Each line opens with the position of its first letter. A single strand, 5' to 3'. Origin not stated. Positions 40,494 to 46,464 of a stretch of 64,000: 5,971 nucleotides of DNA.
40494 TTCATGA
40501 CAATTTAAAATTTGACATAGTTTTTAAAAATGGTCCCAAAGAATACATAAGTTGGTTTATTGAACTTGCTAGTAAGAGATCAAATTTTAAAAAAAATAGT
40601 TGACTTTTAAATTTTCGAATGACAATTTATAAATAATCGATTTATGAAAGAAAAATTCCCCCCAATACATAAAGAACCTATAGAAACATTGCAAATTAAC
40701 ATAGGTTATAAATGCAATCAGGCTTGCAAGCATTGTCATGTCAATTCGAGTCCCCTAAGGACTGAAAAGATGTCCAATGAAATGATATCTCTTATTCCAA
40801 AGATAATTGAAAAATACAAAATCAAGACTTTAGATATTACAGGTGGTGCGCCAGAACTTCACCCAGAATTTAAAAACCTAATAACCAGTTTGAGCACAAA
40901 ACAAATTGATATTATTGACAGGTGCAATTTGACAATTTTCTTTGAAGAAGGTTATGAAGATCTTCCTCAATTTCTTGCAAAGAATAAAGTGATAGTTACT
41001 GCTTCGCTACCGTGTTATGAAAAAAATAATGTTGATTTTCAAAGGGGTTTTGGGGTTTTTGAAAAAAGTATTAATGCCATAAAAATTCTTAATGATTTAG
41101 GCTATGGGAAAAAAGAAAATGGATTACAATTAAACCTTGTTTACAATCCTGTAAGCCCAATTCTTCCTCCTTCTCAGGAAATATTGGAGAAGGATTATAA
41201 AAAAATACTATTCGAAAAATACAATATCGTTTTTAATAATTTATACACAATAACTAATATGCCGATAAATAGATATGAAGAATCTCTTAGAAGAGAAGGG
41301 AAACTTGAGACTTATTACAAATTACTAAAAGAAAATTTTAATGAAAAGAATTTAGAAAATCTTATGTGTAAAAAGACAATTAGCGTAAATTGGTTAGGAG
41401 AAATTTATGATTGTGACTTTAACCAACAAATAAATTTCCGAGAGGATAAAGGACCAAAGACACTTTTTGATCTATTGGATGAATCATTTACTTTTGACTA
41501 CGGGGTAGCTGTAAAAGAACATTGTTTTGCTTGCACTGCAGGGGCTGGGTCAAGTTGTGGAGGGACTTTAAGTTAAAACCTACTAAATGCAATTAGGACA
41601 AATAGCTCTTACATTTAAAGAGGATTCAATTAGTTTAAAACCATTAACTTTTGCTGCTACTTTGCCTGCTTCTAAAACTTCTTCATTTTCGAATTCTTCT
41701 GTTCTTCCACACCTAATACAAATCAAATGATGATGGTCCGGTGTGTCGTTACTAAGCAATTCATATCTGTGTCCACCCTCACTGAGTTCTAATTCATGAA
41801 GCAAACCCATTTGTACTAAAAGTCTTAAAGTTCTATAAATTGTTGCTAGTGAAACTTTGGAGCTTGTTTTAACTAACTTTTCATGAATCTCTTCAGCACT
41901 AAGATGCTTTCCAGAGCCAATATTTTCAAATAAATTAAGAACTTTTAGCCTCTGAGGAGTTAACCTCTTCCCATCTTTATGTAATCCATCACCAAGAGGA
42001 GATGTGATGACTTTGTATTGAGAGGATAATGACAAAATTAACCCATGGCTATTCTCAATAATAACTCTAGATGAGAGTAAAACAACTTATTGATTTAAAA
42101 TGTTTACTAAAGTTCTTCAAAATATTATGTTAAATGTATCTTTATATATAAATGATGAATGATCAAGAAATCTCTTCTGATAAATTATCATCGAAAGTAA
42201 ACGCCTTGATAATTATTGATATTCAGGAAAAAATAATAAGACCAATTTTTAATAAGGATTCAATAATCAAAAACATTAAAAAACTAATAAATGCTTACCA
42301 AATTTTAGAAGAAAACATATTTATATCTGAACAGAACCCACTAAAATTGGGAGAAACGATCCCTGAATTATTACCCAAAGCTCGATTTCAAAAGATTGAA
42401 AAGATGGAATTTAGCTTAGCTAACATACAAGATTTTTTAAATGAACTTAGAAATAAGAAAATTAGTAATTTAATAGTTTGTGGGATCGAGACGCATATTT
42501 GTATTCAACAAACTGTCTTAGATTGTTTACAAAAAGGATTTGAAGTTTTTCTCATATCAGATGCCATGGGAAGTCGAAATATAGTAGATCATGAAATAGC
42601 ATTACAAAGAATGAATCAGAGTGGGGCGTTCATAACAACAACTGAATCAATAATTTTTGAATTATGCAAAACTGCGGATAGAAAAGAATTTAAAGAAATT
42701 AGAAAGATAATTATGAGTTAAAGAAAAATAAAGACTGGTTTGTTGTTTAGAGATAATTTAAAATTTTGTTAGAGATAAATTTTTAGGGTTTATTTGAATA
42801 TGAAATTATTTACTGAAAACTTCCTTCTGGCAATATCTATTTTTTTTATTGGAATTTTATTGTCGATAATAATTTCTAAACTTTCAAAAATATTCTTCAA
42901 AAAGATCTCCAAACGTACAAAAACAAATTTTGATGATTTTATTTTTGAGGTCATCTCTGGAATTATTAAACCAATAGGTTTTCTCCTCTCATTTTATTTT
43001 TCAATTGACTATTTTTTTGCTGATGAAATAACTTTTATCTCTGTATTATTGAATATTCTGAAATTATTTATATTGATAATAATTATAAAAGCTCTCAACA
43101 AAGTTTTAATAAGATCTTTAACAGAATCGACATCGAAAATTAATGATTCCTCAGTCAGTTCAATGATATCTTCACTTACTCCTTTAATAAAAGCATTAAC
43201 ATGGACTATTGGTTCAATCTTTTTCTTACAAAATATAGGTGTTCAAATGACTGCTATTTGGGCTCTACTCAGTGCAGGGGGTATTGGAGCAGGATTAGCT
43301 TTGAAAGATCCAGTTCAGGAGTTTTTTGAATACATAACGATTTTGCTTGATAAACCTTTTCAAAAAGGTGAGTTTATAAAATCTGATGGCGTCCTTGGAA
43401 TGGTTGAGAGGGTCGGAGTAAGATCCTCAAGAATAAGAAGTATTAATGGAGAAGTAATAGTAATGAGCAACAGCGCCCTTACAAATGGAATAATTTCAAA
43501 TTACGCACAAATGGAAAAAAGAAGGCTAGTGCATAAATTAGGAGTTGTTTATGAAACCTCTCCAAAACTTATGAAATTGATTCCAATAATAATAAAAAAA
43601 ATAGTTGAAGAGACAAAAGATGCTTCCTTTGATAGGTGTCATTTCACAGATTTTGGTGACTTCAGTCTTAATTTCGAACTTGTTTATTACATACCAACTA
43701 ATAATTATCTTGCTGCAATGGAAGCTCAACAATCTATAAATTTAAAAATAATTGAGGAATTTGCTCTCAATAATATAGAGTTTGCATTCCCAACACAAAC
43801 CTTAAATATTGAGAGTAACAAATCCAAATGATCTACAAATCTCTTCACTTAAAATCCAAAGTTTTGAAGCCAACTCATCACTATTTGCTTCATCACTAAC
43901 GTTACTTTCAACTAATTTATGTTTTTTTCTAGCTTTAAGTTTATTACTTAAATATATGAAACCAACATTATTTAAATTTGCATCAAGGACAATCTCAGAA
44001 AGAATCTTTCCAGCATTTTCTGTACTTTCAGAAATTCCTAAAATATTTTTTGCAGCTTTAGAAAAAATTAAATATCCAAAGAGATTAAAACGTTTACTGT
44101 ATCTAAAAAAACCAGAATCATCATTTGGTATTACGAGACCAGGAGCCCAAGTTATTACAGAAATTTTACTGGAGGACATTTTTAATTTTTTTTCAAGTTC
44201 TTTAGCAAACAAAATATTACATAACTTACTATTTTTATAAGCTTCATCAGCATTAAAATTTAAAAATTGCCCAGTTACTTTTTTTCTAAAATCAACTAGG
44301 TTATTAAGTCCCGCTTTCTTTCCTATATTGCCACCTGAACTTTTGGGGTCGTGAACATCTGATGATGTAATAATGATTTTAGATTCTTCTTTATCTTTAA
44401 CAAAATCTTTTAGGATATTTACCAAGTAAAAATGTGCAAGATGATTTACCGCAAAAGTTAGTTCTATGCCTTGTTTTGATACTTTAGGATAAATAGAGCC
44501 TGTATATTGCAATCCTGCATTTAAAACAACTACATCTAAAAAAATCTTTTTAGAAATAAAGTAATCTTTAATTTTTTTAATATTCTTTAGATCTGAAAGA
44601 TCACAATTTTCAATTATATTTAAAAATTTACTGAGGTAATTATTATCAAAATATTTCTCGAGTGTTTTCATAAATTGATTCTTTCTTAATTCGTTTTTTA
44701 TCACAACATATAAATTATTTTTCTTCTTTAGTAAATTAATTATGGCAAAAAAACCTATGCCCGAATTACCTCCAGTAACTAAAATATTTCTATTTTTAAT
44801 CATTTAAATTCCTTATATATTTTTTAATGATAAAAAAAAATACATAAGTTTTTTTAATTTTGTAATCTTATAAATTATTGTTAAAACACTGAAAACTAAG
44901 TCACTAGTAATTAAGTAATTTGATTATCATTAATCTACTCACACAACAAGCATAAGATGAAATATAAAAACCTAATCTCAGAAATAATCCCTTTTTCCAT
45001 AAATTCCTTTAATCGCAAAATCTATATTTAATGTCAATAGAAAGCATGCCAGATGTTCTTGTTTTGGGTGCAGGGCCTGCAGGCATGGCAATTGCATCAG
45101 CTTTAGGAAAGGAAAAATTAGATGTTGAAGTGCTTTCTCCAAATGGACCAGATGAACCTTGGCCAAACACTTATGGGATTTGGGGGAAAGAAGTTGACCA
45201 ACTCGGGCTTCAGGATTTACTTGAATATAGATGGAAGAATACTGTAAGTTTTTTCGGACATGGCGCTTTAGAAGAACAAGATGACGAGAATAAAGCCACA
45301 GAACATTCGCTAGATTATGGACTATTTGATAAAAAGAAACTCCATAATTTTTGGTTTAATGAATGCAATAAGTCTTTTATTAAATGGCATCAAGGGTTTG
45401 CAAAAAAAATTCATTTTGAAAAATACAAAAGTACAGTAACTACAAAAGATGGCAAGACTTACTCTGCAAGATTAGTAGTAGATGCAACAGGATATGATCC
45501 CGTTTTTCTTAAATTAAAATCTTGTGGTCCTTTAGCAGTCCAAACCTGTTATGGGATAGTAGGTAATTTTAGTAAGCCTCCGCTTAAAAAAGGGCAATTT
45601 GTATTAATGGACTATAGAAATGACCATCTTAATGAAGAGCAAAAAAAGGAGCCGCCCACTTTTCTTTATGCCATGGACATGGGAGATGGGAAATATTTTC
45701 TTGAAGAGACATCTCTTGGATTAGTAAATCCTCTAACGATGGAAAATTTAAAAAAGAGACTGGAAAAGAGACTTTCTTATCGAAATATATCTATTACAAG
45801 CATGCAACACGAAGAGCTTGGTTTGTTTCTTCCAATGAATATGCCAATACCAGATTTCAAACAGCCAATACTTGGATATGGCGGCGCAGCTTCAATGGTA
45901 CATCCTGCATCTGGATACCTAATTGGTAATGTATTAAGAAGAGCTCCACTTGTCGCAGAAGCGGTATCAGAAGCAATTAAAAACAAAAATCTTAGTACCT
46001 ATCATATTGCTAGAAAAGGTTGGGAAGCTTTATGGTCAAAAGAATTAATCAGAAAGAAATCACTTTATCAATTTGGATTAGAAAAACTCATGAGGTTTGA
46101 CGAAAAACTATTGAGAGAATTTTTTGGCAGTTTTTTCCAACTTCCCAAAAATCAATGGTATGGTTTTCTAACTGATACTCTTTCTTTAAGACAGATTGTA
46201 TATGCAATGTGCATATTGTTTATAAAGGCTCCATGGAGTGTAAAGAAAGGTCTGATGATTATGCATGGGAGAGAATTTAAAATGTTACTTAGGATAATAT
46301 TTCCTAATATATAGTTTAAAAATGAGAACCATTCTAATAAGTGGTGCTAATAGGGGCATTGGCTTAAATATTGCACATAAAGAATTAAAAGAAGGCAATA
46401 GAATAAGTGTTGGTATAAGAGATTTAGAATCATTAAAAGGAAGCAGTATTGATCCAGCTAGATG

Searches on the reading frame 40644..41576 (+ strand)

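Call 61: search_protein_families(library=pfam, proteins=[window:40644-41576:+], max_evalue=0.00001)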
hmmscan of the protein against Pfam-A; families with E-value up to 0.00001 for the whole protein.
window:40644-41576:+ (310 aa): 2 families
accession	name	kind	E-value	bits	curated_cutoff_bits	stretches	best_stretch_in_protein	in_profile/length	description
PF12345.13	DUF3641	-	7.2e-53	178.7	24.9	1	174-308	1-134/134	Protein of unknown function (DUF3641)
PF04055.27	Radical_SAM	-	4.2e-09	37.2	29.5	1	18-155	1-142/166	Radical SAM superfamily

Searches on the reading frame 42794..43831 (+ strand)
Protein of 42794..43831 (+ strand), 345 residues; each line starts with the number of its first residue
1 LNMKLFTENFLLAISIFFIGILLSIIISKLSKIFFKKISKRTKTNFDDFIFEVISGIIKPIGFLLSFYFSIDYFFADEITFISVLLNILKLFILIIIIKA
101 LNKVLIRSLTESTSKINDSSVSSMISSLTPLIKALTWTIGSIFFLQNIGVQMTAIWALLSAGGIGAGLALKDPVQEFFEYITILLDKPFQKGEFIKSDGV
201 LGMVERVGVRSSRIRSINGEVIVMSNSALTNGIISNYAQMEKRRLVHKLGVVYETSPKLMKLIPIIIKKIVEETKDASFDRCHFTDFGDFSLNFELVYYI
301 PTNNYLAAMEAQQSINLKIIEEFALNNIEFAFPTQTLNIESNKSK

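Call 61: search_protein_families(library=pfam, proteins=[window:42794-43831:+], max_evalue=0.00001)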
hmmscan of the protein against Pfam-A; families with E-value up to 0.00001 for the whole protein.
window:42794-43831:+ (345 aa): 2 families
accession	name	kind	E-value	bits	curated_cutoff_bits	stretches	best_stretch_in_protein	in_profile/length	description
PF00924.24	MS_channel_2nd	-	2.9e-13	50.1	20.2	1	172-238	1-67/68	Mechanosensitive ion channel, beta-domain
PF21082.3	MS_channel_3rd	-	1.1e-10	42.3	21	1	250-330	6-88/88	Mechanosensitive ion channel MscS, C-terminal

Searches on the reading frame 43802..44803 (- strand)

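Call 62: search_protein_families(library=pfam, proteins=[window:43802-44803:-], max_evalue=0.00001)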
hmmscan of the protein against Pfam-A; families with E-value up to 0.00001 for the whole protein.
window:43802-44803:- (333 aa): 1 family
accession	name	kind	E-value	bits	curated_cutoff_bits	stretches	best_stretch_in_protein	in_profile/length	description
PF00106.31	adh_short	-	5.6e-15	55.8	26.6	1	6-150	2-138/195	short chain dehydrogenase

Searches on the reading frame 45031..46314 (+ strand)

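Call 62: search_protein_families(library=pfam, proteins=[window:45031-46314:+], max_evalue=0.00001)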
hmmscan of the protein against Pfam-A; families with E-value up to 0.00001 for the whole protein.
window:45031-46314:+ (427 aa): 2 families
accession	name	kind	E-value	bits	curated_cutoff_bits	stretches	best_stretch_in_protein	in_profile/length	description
PF05834.18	Lycopene_cycl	-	2.2e-72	244.7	23.4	1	8-402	1-376/380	Lycopene cyclase protein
PF07992.20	Pyr_redox_2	-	9.3e-06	25.7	26.1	0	8-36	2-30/291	Pyridine nucleotide-disulphide oxidoreductase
